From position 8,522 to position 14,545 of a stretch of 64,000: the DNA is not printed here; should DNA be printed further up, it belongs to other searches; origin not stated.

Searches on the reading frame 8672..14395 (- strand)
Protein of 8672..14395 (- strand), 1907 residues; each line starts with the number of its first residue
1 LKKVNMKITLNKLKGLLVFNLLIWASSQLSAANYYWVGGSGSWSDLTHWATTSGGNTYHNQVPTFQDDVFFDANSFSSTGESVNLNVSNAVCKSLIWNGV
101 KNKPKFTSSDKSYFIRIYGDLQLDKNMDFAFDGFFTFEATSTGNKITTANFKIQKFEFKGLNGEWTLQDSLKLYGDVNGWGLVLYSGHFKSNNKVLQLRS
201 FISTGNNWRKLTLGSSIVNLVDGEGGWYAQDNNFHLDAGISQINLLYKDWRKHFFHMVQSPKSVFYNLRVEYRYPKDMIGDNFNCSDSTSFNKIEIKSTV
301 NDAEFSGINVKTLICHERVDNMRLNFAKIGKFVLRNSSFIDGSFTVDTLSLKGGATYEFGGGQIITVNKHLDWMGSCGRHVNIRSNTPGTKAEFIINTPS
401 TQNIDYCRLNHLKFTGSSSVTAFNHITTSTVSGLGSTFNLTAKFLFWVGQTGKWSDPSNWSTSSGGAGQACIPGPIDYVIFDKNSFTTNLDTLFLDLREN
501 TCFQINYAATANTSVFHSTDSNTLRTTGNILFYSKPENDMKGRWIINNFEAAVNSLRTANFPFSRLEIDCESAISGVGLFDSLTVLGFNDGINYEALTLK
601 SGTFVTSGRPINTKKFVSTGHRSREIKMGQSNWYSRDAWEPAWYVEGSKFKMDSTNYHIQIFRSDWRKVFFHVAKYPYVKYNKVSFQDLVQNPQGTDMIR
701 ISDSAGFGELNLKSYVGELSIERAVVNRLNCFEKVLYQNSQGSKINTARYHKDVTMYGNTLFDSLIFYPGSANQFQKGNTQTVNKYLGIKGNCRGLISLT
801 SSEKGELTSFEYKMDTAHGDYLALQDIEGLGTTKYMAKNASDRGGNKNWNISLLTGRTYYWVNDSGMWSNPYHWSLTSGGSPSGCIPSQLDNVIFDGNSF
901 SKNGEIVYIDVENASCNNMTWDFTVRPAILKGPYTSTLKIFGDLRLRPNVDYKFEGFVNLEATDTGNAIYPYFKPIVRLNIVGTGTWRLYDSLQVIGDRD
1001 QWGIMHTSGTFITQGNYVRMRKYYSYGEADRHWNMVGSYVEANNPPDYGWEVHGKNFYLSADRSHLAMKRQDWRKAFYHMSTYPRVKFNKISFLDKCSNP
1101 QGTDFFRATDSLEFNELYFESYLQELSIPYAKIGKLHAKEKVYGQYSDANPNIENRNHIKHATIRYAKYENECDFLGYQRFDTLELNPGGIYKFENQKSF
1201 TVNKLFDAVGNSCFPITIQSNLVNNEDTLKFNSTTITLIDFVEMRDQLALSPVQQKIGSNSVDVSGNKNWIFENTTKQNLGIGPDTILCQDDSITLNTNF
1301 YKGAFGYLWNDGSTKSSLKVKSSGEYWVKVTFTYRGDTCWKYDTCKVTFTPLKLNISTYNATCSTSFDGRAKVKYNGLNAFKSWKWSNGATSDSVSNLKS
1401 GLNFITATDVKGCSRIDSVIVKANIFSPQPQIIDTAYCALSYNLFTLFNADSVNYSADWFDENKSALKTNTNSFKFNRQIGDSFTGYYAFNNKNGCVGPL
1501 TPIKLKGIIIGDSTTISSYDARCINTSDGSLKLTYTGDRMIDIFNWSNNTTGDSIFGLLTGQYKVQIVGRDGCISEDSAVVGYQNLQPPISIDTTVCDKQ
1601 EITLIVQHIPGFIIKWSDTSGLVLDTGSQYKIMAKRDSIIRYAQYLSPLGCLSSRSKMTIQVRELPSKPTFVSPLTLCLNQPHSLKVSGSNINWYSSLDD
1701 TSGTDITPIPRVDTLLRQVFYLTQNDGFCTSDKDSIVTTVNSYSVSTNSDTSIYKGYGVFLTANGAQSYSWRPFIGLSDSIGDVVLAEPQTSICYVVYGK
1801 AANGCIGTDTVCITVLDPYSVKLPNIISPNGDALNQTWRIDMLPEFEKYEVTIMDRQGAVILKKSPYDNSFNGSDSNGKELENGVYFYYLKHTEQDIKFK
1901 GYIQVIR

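Call 5: search_protein_families(library=pfam, proteins=[window:8672-14395:-], max_evalue=1)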
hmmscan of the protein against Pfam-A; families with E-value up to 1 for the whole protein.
window:8672-14395:- (1907 aa): 2 families
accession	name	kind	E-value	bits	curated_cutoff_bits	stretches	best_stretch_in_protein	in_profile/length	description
PF13585.12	CHU_C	-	3.6e-20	72.3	27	1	1822-1905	2-86/86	CHU_C Type IX secretion signal domain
PF19081.6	Ig_7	-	2.9e-09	37.5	27.3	2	1590-1662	6-82/84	Ig-like domain CHU_C associated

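Call 6: search_protein_families(library=ncbifam, proteins=[window:8672-14395:-], max_evalue=1)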
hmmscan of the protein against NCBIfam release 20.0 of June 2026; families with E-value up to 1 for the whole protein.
window:8672-14395:- (1907 aa): 3 families
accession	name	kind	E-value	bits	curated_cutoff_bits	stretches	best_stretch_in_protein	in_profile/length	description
TIGR04131.1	Bac_Flav_CTERM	domain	1.1e-11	44.7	35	1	1822-1907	2-85/85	T9SS type B sorting domain-containing protein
TIGR04183.1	Por_Secre_tail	domain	0.048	13.6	23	1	1837-1900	9-68/72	T9SS type A sorting domain-containing protein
NF010081.0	PRK13566.1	equivalog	0.24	9.6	645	1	737-814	547-628/729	anthranilate synthase component I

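Call 50: find_homologous_proteins(query=window:8672-14380:-)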
Query window:8672-14380:- (1902 aa): 1044 proteins with E <= 0.001 among 8000 candidates; the best 120 are listed.
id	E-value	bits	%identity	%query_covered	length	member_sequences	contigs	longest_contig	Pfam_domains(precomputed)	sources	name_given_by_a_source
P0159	0.0e+0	4098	91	100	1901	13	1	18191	PF13585.13,PF19081.7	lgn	-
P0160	0.0e+0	3860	85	100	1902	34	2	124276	PF13585.13,PF19081.7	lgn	-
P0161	0.0e+0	3052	68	99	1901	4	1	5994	PF13585.13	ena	-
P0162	0.0e+0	3025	67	99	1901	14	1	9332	PF13585.13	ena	-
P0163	0.0e+0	3012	67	99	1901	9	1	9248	PF13585.13,PF19081.7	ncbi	-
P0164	0.0e+0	2923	65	100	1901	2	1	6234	PF13585.13,PF19081.7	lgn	-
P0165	0.0e+0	1824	46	99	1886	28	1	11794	PF13585.13,PF19081.7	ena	-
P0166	0.0e+0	1781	45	100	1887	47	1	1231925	PF13585.13,PF19081.7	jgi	jgi:gliding motility-associated-like protein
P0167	8.4e-250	850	28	66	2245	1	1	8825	PF18962.8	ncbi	-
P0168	2.7e-226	772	27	66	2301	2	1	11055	-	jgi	-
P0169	1.4e-214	733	26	56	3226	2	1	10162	PF07819.20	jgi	-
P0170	4.9e-203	695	27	66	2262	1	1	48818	PF18962.8,PF27214.1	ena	-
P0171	2.2e-188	647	27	53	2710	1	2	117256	PF18962.8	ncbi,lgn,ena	ncbi:MAG: T9SS type A sorting domain-containing protein [Bacteroidota bacterium]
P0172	1.3e-187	644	28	66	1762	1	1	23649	-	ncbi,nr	ncbi:MAG: hypothetical protein K8S16_21290, partial [Bacteroidales bacterium]|nr:hypothetical protei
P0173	3.5e-186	639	25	66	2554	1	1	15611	-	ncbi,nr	ncbi:MAG: hypothetical protein V2I46_06800, partial [Bacteroides sp.]|nr:hypothetical protein [Bacte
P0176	9.1e-182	625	26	85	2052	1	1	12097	PF13585.13,PF19081.7,PF09134.17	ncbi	-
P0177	6.1e-181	622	27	74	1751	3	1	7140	PF13585.13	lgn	-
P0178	7.5e-181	622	25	85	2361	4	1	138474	PF23623.2,PF13585.13,PF02369.23,PF13953.13,PF20843.5,PF08329.17,PF19081.7,PF06865.18,PF09134.17,PF18911.7,PF00630.26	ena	-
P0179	1.2e-180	621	29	54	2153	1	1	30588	PF19408.6,PF13585.13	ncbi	ncbi:MAG: gliding motility-associated C-terminal domain-containing protein [Ferruginibacter sp.]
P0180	1.7e-177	611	27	74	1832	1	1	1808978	PF13585.13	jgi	jgi:gliding motility-associated-like protein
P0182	6.2e-177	609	27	84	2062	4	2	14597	PF13585.13,PF19081.7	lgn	-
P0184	2.4e-174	600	28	76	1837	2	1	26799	PF13573.13,PF13585.13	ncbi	ncbi:gliding motility-associated C-terminal domain-containing protein [Bacteroidota bacterium]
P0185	4.4e-174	599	25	96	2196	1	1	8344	PF13585.13,PF19081.7,PF18911.7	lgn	-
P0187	6.2e-173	595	29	75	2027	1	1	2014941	PF13585.13,PF13927.13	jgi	jgi:gliding motility-associated-like protein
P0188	1.8e-172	594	27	74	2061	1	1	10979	PF13585.13,PF19081.7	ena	-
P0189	2.4e-172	593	26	68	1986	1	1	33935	PF13573.13,PF13585.13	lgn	-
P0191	3.3e-171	590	27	71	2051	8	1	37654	PF13585.13,PF19081.7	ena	-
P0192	1.6e-170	587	26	84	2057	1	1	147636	PF13585.13,PF25942.1,PF19081.7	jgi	-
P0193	2.6e-170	587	26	84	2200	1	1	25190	PF13585.13,PF25942.1,PF19081.7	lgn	-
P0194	1.6e-169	584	29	76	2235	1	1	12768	PF22352.3,PF00801.27,PF13585.13,PF08329.17,PF19081.7,PF18911.7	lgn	-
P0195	3.8e-169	583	27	66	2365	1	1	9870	PF00801.27,PF13585.13,PF18911.7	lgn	-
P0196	4.9e-169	582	27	75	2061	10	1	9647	PF13585.13,PF19081.7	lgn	-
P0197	1.4e-168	581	25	73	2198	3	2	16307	PF13585.13,PF19081.7,PF22078.2,PF18911.7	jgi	jgi:gliding motility-associated-like protein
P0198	7.0e-168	579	27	74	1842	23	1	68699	PF13573.13,PF13585.13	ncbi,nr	ncbi:MAG: gliding motility-associated C-terminal domain-containing protein [Lentimicrobiaceae bacter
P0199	9.1e-168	578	29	33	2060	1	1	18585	PF13585.13,PF19081.7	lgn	-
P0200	3.9e-167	576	30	69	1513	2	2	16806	PF13585.13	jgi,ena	jgi:gliding motility-associated-like protein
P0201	8.7e-167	575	29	70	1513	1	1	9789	PF13585.13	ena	-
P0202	5.7e-166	572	26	74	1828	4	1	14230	PF13585.13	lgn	-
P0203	2.8e-165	570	26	84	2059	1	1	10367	PF13585.13,PF25942.1,PF19081.7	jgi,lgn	jgi:gliding motility-associated-like protein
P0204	3.0e-165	570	27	50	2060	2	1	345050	PF00801.27,PF13585.13,PF19081.7,PF18911.7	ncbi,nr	ncbi:gliding motility-associated C-terminal domain-containing protein [Flavilitoribacter nigricans]|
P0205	4.3e-165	569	26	66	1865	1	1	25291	PF13573.13,PF13585.13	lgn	-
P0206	1.0e-164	568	26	85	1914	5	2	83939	PF13585.13,PF19081.7,PF00630.26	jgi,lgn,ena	jgi:gliding motility-associated-like protein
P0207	2.4e-164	567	26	83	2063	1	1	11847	PF13585.13,PF19081.7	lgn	-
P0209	1.6e-163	564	27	74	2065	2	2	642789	PF13585.13,PF19081.7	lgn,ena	-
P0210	2.4e-163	564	28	74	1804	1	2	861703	PF13585.13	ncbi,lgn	-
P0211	8.2e-163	562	28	51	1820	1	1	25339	PF13585.13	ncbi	-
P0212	6.6e-162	559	27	75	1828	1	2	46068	PF13585.13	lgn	-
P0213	1.6e-161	558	27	83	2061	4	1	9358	PF13585.13,PF25942.1,PF19081.7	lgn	-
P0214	2.0e-161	557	27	75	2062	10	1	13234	PF13585.13,PF19081.7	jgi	jgi:gliding motility-associated-like protein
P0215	2.8e-161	557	28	50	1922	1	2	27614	PF13585.13,PF19081.7,PF18911.7,PF00630.26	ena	-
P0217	4.3e-160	553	29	69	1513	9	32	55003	PF13585.13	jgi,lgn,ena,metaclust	jgi:gliding motility-associated-like protein|metaclust:\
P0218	1.4e-159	551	25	82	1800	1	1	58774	PF13585.13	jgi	jgi:gliding motility-associated-like protein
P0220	3.1e-159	550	27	81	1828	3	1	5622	PF13585.13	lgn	-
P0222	1.2e-158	548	27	74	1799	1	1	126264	PF13585.13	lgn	-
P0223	2.4e-158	547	26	74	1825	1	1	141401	PF13585.13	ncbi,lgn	-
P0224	3.4e-158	547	25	58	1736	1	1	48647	PF13585.13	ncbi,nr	ncbi:MAG: gliding motility-associated C-terminal domain-containing protein [Bacteroidales bacterium]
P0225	4.1e-158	546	26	74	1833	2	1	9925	PF13585.13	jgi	jgi:gliding motility-associated-like protein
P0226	7.3e-158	545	27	74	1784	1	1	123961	PF13585.13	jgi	jgi:gliding motility-associated-like protein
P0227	7.4e-158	545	26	58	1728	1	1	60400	PF13585.13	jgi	jgi:gliding motility-associated-like protein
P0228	8.5e-158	545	28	67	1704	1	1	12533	PF19408.6,PF13585.13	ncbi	-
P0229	1.7e-156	541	29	69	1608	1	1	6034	PF13585.13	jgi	jgi:gliding motility-associated-like protein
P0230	4.8e-156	539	26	56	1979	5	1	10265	PF13573.13,PF13585.13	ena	-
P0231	4.2e-155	536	27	48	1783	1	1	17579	PF13585.13,PF19081.7,PF18911.7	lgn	-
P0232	5.6e-155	536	24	89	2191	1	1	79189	PF13585.13,PF19081.7,PF18911.7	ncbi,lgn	-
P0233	1.3e-154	535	25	87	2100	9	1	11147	PF13585.13,PF19081.7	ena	-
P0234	2.2e-154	534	27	74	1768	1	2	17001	PF13585.13,PF19081.7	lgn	-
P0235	3.5e-154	533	23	70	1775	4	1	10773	PF13585.13,PF19081.7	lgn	-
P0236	3.8e-153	530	28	43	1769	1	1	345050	PF13585.13,PF19081.7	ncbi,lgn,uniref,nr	ncbi:gliding motility-associated C-terminal domain-containing protein [Flavilitoribacter nigricans]|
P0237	8.2e-153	529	26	49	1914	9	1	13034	PF00801.27,PF13585.13,PF19081.7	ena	-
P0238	2.1e-152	527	26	74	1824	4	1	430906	PF13585.13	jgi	jgi:gliding motility-associated-like protein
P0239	8.6e-152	525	24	98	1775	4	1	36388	PF13585.13,PF19081.7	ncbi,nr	ncbi:MAG: gliding motility-associated C-terminal domain-containing protein [Saprospiraceae bacterium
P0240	2.2e-151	524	26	53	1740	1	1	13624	PF13585.13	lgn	-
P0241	1.6e-150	521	31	59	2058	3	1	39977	PF19408.6,PF13585.13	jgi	jgi:gliding motility-associated-like protein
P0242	2.7e-150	520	30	58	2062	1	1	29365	PF19408.6,PF13585.13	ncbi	-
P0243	4.7e-150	520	26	75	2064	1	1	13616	PF13585.13,PF19081.7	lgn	-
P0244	8.1e-150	519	26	54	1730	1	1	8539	PF13585.13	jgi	-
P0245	3.8e-149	517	27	75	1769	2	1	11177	PF13585.13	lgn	-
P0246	6.6e-149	516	28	27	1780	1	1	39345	PF13585.13,PF18911.7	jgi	jgi:gliding motility-associated-like protein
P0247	7.5e-149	516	31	56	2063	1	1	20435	PF19408.6,PF13585.13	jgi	jgi:gliding motility-associated-like protein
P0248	1.0e-148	515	25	66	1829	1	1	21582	PF13585.13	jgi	jgi:gliding motility-associated-like protein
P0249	6.2e-148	512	27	75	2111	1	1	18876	PF00801.27,PF13585.13,PF18911.7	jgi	jgi:gliding motility-associated-like protein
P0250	1.5e-147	511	26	74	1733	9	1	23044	PF13585.13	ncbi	-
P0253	7.9e-147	509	29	70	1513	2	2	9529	PF13585.13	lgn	-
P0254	1.4e-146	508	25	44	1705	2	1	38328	PF13585.13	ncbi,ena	-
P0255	3.5e-146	507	28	69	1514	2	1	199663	PF13585.13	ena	-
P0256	2.0e-145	504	27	52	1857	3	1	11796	PF13585.13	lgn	-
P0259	7.5e-144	499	29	53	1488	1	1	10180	PF19408.6,PF13585.13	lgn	-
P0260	7.8e-144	499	25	99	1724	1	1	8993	PF00801.27,PF13585.13,PF18911.7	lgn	-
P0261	9.7e-144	499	28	54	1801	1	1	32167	PF13585.13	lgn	-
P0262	1.0e-143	499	27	74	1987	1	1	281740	PF13573.13,PF13585.13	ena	-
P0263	3.7e-143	497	30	56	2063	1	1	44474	PF19408.6,PF13585.13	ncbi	-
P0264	4.2e-143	496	25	70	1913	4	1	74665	PF13585.13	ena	-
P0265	4.5e-143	496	24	85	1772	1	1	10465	PF13585.13,PF19081.7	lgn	-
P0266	4.7e-143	496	26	59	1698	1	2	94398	PF13585.13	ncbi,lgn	-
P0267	6.3e-143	496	25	99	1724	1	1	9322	PF00801.27,PF13585.13,PF18911.7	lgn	-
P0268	6.8e-143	496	31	58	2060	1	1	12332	PF19408.6,PF13585.13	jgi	jgi:gliding motility-associated-like protein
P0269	7.2e-143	496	28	37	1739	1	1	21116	PF13585.13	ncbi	-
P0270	7.4e-142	492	28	32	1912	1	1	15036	PF13585.13,PF19081.7,PF18911.7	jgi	-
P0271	9.7e-142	492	29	70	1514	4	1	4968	PF13585.13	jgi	-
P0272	1.2e-141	492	24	81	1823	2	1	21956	PF13585.13,PF18962.8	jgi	-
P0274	1.5e-140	488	25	82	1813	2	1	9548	PF13585.13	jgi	-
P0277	2.2e-139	484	25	59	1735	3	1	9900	PF13585.13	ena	-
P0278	3.1e-139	484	25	99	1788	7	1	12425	PF13585.13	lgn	-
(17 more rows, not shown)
